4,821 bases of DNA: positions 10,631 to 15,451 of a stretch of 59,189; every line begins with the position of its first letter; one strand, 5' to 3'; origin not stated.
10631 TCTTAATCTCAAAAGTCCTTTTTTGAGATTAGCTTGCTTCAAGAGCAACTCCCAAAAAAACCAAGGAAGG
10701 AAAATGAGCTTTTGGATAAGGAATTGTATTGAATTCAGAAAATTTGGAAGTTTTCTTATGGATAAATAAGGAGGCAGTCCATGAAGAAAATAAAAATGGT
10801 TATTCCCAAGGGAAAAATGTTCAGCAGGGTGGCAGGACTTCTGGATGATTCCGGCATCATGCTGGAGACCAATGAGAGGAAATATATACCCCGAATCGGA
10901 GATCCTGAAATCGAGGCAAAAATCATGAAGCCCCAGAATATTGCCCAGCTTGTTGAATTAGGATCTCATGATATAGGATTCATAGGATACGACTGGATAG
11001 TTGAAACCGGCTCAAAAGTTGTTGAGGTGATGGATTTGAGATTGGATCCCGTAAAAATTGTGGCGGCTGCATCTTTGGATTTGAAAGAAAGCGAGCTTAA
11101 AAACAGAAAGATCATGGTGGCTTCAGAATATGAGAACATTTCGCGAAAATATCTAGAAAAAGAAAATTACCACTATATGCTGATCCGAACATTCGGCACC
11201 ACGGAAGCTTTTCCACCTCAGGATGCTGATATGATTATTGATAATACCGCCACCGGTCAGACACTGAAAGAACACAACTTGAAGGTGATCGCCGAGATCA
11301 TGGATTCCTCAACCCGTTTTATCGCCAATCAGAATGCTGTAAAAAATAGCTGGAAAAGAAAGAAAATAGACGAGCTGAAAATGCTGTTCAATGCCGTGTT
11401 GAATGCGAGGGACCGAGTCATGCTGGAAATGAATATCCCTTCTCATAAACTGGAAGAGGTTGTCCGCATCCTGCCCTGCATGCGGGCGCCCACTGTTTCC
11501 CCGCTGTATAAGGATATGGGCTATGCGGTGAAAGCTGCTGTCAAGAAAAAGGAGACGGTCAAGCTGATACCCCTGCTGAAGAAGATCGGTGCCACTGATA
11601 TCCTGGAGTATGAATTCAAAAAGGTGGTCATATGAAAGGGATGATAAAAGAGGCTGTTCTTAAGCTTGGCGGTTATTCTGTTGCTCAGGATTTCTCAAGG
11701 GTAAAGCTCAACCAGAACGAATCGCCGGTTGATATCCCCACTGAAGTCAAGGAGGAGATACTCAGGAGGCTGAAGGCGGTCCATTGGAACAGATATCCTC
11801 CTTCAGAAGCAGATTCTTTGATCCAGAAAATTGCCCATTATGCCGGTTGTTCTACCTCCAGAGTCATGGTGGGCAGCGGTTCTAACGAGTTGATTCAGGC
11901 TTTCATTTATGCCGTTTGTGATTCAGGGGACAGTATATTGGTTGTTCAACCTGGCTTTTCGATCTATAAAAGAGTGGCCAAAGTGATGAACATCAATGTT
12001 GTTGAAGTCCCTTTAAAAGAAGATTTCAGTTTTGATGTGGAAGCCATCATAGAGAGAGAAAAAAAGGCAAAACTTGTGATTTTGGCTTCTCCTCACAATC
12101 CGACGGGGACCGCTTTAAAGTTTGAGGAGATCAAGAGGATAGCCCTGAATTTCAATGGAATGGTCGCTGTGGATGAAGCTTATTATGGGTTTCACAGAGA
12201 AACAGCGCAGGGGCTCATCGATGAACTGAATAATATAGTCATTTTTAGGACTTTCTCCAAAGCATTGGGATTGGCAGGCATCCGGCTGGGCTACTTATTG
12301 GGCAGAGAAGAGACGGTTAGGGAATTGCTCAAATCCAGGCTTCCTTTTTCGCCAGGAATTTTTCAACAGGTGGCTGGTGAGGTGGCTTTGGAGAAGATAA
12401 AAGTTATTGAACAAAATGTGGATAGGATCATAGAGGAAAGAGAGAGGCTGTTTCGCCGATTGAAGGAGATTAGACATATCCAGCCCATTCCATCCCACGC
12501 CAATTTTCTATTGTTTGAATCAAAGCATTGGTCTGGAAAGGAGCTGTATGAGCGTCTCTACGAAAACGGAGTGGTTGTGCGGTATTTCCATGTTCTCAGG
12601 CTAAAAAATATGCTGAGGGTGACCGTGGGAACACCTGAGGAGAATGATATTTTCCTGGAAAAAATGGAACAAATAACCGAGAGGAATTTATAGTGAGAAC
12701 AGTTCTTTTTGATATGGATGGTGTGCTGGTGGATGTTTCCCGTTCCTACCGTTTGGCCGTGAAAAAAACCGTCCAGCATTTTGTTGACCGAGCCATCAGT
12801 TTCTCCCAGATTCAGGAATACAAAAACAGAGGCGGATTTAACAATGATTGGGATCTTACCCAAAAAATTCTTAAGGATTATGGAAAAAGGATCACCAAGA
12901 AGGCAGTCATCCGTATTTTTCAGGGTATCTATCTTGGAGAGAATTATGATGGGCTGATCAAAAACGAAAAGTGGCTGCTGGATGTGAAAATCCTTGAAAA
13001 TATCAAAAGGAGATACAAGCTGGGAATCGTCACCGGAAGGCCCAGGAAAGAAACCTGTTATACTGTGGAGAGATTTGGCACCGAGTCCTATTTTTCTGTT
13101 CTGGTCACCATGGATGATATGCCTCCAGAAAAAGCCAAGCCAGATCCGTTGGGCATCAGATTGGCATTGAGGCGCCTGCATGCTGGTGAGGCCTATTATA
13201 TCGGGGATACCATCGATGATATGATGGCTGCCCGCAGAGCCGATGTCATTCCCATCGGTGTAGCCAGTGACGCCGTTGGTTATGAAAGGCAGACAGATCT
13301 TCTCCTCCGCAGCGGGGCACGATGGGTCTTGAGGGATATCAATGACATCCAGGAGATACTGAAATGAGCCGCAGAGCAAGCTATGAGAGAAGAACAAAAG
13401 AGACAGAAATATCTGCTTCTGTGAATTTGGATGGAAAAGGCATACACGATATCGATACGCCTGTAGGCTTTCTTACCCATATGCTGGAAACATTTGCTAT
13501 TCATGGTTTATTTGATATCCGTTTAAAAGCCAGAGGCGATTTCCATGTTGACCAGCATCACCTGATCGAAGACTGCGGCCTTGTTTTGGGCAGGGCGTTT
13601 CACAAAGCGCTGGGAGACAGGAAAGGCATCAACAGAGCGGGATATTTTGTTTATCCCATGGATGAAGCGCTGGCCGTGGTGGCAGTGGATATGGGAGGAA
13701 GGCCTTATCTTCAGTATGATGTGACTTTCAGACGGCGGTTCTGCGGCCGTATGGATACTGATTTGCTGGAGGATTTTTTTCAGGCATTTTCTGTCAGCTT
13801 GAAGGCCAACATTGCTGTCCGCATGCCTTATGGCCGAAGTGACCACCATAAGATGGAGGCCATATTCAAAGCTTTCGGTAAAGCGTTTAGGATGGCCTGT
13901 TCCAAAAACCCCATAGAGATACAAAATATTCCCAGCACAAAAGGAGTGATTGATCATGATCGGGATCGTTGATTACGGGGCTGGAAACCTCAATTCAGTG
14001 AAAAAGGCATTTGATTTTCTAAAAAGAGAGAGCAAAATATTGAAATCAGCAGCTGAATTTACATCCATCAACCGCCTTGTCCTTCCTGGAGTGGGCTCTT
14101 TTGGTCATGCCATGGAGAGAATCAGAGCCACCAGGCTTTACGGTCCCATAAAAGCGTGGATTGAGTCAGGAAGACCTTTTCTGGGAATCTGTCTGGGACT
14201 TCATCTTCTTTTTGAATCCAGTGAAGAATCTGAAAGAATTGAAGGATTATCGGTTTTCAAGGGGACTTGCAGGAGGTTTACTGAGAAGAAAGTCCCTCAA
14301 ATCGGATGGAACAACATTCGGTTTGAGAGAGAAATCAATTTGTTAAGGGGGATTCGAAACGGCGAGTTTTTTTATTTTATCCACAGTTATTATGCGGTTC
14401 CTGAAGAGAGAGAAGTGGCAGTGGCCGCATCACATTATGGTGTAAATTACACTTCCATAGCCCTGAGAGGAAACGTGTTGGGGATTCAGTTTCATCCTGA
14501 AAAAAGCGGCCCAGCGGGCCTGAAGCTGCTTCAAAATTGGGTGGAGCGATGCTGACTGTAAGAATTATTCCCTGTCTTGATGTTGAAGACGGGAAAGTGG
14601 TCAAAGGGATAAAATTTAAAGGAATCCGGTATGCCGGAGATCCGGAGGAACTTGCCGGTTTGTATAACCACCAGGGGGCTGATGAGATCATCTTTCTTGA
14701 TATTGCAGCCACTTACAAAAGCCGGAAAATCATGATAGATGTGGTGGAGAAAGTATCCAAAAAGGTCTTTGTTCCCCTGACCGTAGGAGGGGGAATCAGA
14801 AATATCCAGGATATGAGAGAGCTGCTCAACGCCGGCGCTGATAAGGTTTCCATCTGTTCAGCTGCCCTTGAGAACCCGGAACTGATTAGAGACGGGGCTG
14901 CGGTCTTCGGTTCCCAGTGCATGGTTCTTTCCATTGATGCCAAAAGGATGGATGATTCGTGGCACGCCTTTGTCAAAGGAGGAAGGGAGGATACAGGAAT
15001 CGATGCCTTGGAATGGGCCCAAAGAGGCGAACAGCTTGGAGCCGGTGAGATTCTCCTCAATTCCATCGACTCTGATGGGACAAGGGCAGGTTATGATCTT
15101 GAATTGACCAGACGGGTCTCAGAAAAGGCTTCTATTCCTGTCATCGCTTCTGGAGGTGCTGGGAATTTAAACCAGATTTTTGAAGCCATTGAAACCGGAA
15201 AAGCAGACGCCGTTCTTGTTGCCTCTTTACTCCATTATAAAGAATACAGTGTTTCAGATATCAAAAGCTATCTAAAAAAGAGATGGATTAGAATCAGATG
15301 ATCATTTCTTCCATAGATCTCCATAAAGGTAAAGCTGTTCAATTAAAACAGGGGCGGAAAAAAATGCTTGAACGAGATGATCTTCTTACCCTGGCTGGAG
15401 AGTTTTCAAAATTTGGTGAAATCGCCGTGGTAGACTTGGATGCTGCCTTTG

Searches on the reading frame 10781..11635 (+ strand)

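Call 37: search_protein_families(library=pfam, proteins=[window:10781-11635:+], max_evalue=0.00001)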
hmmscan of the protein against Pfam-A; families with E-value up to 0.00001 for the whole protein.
window:10781-11635:+ (284 aa): 2 families
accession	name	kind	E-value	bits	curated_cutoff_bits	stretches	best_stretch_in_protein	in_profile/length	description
PF01634.23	HisG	-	3.2e-37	128.3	25.5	1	50-200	1-153/158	ATP phosphoribosyltransferase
PF08029.16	HisG_C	-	3.4e-24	85.2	23.5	1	209-280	1-72/73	HisG, C-terminal domain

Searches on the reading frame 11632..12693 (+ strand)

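Call 37: search_protein_families(library=pfam, proteins=[window:11632-12693:+], max_evalue=0.00001)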
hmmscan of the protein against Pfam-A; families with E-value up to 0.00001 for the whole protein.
window:11632-12693:+ (353 aa): 2 families
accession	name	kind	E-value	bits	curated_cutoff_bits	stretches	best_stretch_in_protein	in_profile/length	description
PF00155.27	Aminotran_1_2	-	1.9e-64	218.6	19.7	1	24-344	4-360/361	Aminotransferase class I and II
PF04864.19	Alliinase_C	-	1e-09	38.3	22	1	74-234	65-218/363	Allinase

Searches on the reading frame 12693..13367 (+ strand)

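Call 37: search_protein_families(library=pfam, proteins=[window:12693-13367:+], max_evalue=0.00001)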
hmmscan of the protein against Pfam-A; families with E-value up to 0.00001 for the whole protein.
window:12693-13367:+ (224 aa): 2 families
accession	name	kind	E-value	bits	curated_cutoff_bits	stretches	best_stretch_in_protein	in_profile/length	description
PF13419.12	HAD_2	-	4.5e-22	79.5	23.8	1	4-188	1-176/178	Haloacid dehalogenase-like hydrolase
PF00702.32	Hydrolase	-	6.9e-18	66.2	26.4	1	1-184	1-191/191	haloacid dehalogenase-like hydrolase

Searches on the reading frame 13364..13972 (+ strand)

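Call 37: search_protein_families(library=pfam, proteins=[window:13364-13972:+], max_evalue=0.00001)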
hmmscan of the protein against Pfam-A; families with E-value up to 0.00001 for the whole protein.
window:13364-13972:+ (202 aa): 1 family
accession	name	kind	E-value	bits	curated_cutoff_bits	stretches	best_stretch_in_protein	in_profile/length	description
PF00475.24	IGPD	-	2e-58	197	27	1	32-174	1-143/144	Imidazoleglycerol-phosphate dehydratase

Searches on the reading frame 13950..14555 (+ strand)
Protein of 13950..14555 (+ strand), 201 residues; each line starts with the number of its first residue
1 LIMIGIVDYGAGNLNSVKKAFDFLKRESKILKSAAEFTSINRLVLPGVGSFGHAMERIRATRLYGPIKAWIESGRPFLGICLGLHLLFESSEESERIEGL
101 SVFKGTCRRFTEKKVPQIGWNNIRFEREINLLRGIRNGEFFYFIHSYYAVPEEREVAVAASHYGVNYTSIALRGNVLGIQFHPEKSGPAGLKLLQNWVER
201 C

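Call 37: search_protein_families(library=pfam, proteins=[window:13950-14555:+], max_evalue=0.00001)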
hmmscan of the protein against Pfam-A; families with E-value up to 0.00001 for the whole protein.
window:13950-14555:+ (201 aa): 3 families
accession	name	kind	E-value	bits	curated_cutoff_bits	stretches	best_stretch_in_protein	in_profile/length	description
PF00117.34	GATase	-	1.6e-17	64.2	22.8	1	6-198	2-187/190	Glutamine amidotransferase class-I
PF01174.25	SNO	-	1.9e-07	31.6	27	1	22-200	16-185/188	SNO glutamine amidotransferase family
PF07685.20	GATase_3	-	5.6e-06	26.5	27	1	21-109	16-117/196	CobB/CobQ-like glutamine amidotransferase domain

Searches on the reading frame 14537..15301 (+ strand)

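Call 37: search_protein_families(library=pfam, proteins=[window:14537-15301:+], max_evalue=0.00001)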
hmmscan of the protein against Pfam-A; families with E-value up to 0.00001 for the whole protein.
window:14537-15301:+ (254 aa): 7 families
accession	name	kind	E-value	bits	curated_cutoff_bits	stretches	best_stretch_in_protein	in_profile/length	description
PF00977.27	His_biosynth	-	4.8e-81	272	23.6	1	9-237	1-227/228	Histidine biosynthesis protein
PF01207.24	Dus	-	1.6e-08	34.5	20.4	1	60-119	166-226/311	Dihydrouridine synthase (Dus)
PF03060.21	NMO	-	6.6e-07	29.5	28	0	188-243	182-237/331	Nitronate monooxygenase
PF00478.31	IMPDH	-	2e-06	27.5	25.6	0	45-106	114-172/345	IMP dehydrogenase / GMP reductase domain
PF04309.18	G3P_antiterm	-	3.7e-06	26.9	27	0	65-110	126-171/173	Glycerol-3-phosphate responsive antiterminator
PF02581.23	TMP-TENI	-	5.5e-06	26.3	27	0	45-109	113-179/180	Thiamine monophosphate synthase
PF01180.27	DHO_dh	-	5.5e-06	26.2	27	0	63-113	223-276/291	Dihydroorotate dehydrogenase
